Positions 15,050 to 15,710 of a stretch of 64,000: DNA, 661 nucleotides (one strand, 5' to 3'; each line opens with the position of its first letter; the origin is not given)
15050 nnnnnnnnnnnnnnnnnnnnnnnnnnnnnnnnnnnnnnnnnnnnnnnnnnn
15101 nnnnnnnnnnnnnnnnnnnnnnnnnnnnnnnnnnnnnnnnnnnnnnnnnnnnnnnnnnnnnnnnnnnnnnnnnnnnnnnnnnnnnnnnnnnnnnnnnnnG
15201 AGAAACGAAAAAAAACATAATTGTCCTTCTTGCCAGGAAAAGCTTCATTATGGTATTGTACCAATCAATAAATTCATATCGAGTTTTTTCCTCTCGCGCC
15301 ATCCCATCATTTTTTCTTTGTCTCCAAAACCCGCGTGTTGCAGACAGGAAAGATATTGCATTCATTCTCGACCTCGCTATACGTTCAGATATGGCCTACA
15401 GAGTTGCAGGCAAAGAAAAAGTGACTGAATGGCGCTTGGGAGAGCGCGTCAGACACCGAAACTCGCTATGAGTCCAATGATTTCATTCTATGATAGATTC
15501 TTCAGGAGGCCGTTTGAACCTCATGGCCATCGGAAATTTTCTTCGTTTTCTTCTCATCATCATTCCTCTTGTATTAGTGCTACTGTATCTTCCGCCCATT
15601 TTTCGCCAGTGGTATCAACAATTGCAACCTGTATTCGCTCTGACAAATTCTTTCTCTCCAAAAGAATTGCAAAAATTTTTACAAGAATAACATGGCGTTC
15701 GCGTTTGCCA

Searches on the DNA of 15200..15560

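Call 79: search_rna_families(source=window, start=15200, end=15560, threshold=evalue, max_evalue=1)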
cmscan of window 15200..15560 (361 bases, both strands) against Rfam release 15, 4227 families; matches with E-value up to 1: 0.
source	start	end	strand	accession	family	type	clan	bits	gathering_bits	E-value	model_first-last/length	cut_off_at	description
